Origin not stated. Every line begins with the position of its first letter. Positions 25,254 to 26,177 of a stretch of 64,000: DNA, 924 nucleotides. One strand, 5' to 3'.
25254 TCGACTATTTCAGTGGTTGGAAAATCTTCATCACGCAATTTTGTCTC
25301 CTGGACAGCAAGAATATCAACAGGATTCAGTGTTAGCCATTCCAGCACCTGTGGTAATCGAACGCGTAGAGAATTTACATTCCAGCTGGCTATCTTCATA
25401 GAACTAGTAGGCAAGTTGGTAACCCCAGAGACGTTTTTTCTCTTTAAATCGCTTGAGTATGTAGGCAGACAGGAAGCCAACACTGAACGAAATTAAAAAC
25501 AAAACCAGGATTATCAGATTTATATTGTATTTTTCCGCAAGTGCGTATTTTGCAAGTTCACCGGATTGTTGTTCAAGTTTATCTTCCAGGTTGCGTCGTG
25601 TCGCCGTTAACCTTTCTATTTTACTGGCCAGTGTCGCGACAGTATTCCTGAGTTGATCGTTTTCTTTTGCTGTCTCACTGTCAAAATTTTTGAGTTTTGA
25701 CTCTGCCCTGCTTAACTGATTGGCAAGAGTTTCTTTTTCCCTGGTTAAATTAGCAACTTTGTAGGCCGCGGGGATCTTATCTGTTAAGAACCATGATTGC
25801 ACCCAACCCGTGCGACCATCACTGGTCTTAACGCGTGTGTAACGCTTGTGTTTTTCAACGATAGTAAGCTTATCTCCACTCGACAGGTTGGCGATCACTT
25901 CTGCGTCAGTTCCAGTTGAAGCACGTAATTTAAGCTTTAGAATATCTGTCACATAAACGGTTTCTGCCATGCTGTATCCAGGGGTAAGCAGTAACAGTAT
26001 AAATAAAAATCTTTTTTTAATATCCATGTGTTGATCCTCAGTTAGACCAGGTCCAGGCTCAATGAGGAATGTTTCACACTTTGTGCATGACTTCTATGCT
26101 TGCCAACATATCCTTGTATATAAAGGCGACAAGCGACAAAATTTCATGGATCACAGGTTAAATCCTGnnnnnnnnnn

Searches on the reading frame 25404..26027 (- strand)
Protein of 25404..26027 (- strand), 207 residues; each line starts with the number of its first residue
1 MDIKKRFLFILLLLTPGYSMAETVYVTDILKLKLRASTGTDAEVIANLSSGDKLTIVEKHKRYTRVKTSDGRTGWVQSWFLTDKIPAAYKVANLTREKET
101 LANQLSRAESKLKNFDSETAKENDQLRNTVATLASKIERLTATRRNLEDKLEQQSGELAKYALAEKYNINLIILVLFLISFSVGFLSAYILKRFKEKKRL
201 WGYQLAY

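Call 76: search_protein_families(library=pfam, proteins=[window:25404-26027:-], max_evalue=0.00001)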
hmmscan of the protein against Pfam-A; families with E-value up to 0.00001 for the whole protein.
window:25404-26027:- (207 aa): 1 family
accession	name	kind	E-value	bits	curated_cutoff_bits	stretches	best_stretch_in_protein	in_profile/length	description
PF08239.17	SH3_3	-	2.7e-11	43.9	27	1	32-81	3-53/54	Bacterial SH3 domain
